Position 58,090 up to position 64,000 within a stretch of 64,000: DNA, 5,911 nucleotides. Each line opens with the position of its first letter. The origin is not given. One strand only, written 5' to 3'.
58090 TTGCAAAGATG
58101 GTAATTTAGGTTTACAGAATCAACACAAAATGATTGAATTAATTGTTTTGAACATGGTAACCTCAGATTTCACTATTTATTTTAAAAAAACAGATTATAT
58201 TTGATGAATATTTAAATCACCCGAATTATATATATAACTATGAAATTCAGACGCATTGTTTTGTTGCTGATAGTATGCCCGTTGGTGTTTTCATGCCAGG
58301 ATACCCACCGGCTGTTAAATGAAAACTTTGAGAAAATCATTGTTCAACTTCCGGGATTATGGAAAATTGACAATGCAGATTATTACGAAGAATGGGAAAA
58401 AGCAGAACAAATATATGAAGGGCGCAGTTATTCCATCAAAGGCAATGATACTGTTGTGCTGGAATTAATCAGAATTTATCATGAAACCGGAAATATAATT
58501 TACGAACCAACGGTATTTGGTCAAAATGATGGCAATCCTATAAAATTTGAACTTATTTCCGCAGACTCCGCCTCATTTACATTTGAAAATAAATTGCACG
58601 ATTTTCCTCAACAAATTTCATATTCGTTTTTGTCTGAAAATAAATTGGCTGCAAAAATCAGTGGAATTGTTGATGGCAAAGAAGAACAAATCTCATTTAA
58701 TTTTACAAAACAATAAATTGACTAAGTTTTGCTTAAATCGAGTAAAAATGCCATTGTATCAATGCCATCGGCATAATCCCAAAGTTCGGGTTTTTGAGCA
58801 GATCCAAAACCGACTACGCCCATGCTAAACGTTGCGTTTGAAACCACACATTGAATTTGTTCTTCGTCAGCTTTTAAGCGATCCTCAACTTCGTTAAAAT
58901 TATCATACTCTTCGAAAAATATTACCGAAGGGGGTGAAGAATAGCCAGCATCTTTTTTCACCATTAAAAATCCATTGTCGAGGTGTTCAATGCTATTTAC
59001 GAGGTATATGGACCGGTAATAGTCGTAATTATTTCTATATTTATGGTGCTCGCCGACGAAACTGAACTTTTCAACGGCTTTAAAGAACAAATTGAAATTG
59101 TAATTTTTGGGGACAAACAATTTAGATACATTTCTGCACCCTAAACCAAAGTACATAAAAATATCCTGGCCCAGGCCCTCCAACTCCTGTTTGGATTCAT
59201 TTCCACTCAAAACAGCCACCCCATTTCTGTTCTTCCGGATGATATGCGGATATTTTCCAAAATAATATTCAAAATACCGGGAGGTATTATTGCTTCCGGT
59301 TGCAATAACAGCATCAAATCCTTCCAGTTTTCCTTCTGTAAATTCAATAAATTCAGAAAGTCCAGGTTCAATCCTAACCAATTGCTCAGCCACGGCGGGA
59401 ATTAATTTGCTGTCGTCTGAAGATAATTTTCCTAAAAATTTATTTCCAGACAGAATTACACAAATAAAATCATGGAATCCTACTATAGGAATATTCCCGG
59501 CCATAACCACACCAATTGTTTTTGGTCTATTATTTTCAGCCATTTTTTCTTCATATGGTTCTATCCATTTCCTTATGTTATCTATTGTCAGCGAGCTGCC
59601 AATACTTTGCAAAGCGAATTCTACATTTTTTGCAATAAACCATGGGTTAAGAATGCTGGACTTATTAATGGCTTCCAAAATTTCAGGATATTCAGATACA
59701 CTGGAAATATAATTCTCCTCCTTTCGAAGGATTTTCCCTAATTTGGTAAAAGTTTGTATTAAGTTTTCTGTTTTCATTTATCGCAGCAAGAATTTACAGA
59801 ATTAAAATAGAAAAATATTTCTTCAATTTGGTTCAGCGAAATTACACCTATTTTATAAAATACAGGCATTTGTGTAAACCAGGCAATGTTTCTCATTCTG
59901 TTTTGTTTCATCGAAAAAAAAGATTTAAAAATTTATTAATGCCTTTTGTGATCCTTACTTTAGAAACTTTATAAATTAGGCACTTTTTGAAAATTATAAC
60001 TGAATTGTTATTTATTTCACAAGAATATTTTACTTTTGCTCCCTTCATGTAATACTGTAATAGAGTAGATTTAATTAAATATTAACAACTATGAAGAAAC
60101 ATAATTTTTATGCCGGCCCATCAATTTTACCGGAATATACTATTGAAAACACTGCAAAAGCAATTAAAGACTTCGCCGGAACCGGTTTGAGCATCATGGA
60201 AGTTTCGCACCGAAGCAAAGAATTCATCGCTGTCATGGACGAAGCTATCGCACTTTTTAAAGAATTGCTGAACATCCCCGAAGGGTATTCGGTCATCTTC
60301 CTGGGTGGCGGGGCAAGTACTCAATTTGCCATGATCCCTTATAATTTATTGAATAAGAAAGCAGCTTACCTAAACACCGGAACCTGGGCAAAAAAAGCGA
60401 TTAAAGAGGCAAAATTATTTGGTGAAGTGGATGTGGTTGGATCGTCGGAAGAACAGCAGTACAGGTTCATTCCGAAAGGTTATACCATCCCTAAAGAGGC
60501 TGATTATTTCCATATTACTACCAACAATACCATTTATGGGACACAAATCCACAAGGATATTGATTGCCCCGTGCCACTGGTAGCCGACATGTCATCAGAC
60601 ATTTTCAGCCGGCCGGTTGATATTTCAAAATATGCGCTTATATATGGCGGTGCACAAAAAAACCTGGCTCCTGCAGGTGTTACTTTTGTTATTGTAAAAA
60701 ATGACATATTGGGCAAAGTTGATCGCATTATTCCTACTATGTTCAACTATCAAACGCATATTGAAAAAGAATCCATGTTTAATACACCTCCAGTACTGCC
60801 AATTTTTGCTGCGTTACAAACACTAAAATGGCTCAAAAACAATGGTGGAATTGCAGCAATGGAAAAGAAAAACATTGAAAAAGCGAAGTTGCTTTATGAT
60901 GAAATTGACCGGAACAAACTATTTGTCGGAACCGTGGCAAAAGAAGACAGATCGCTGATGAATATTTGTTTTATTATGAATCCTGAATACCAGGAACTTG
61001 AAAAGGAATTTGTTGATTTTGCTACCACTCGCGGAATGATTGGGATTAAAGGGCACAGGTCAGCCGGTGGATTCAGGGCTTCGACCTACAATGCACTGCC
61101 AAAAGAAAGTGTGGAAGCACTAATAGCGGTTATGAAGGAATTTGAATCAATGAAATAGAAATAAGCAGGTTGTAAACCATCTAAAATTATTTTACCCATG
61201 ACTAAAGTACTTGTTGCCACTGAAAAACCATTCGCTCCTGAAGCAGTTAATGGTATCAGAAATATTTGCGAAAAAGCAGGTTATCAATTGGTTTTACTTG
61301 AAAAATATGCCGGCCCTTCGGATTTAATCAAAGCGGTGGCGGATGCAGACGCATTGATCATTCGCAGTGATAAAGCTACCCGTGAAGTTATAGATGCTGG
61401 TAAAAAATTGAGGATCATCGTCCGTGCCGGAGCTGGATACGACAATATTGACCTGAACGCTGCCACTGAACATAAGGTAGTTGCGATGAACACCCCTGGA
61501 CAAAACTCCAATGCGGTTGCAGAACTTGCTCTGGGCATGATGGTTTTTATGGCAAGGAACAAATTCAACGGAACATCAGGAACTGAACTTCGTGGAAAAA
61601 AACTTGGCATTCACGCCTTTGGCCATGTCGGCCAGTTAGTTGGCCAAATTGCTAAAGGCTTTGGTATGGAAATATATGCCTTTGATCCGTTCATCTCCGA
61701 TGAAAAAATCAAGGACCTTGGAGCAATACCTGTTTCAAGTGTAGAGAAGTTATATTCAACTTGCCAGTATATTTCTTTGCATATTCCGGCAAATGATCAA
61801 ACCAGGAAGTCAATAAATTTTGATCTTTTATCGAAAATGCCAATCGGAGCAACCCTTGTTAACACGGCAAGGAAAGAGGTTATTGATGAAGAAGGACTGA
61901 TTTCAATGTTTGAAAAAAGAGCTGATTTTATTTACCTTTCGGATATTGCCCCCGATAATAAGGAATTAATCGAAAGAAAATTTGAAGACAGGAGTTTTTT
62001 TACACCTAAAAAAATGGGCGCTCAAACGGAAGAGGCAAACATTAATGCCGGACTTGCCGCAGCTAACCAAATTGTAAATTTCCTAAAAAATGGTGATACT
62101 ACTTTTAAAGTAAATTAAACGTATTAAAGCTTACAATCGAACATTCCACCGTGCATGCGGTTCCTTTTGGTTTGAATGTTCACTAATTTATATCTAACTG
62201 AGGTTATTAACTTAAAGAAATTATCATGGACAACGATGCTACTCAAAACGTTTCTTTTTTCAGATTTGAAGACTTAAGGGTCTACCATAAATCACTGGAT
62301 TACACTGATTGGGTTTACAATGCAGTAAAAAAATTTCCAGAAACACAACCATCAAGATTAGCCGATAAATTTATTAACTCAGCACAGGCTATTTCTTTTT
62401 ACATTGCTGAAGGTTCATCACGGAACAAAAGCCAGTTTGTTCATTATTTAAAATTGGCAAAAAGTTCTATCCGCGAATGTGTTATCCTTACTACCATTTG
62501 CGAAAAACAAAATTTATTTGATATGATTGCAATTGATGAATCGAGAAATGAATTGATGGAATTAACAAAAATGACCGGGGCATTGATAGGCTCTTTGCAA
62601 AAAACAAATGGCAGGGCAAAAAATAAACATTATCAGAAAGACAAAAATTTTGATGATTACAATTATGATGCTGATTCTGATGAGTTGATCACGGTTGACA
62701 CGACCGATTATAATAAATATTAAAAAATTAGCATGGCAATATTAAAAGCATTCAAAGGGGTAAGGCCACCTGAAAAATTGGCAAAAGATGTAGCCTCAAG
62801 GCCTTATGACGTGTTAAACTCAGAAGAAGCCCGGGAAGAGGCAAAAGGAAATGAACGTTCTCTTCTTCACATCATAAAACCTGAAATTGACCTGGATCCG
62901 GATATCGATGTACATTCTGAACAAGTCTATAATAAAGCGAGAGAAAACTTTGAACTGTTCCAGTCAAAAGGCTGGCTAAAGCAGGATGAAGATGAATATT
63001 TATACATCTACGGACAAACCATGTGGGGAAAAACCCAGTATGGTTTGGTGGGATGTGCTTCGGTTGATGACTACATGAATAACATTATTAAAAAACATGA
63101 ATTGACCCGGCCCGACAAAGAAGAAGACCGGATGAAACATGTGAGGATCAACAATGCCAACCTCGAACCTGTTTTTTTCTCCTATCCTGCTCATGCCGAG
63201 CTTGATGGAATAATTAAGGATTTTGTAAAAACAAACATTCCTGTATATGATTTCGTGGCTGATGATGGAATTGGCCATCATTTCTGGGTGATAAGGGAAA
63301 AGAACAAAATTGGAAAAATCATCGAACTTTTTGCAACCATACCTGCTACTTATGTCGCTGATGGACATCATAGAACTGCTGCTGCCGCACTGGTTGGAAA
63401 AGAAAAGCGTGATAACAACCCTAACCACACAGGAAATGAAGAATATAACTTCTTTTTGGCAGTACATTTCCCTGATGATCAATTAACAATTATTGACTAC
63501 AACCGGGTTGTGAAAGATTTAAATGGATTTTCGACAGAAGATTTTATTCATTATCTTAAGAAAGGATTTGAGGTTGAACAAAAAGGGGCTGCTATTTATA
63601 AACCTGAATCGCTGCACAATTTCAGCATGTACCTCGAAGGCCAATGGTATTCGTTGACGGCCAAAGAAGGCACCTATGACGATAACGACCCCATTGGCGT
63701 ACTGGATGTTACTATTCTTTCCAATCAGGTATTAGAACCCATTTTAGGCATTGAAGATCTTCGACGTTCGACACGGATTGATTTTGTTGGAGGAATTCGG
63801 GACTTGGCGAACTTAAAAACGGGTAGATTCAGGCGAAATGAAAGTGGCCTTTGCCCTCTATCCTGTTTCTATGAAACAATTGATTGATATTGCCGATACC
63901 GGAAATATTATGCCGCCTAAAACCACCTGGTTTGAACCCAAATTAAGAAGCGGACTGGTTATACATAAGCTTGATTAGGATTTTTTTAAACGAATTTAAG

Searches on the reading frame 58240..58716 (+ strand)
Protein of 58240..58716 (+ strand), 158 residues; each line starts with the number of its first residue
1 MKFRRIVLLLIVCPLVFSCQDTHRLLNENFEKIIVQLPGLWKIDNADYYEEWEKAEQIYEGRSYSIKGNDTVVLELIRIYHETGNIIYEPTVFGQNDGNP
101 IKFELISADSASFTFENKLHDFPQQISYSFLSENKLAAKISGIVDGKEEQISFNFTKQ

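Call 54: search_protein_families(library=pfam, proteins=[window:58240-58716:+])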
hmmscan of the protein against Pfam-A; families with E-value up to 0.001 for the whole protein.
window:58240-58716:+ (158 aa): 1 family
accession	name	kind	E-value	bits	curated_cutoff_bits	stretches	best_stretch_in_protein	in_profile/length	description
PF19780.4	DUF6265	-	1e-06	29.6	23.8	1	66-141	35-115/116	Domain of unknown function (DUF6265)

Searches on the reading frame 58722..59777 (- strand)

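Call 42: search_protein_families(library=pfam, proteins=[window:58722-59777:-])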
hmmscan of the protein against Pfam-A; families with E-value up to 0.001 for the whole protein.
window:58722-59777:- (351 aa): 1 family
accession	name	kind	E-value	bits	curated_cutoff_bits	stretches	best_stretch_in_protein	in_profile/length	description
PF05893.19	LuxC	-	2.6e-06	27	21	1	2-168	5-184/401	Acyl-CoA reductase (LuxC)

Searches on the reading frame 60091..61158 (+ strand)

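Call 41: search_protein_families(library=pfam, proteins=[window:60091-61158:+])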
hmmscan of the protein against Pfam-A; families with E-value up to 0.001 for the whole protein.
window:60091-61158:+ (355 aa): 1 family
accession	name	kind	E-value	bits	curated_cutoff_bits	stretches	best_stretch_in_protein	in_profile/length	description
PF00266.25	Aminotran_5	-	7.2e-35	121.1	21.5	1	5-344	3-371/371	Aminotransferase class-V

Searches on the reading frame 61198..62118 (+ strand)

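Call 41: search_protein_families(library=pfam, proteins=[window:61198-62118:+])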
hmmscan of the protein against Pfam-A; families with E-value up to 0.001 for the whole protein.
window:61198-62118:+ (306 aa): 2 families
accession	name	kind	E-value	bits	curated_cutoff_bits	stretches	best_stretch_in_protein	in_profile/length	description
PF02826.25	2-Hacid_dh_C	-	5.9e-31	107.7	25.1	1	123-250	23-153/178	D-isomer specific 2-hydroxyacid dehydrogenase, NAD binding domain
PF00389.36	2-Hacid_dh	-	3e-30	105.1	24.6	1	23-306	14-134/134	D-isomer specific 2-hydroxyacid dehydrogenase, catalytic domain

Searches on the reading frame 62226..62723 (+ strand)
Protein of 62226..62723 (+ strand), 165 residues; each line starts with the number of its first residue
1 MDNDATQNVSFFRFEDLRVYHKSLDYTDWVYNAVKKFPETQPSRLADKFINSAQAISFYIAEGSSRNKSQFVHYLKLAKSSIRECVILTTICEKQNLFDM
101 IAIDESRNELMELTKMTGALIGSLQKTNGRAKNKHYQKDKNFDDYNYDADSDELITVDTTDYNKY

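Call 41: search_protein_families(library=pfam, proteins=[window:62226-62723:+])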
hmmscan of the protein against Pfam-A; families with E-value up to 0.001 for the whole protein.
window:62226-62723:+ (165 aa): 1 family
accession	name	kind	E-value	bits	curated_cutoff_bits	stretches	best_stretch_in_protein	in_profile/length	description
PF05635.17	23S_rRNA_IVP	-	3.1e-17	63.2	33.8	1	15-117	1-104/106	23S rRNA-intervening sequence protein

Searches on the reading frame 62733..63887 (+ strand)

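Call 41: search_protein_families(library=pfam, proteins=[window:62733-63887:+])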
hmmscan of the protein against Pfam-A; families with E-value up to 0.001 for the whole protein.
window:62733-63887:+ (384 aa): 1 family
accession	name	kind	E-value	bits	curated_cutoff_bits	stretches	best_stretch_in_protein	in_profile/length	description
PF06245.16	DUF1015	-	7.5e-113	377.2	25.8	1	4-327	1-325/325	Protein of unknown function (DUF1015)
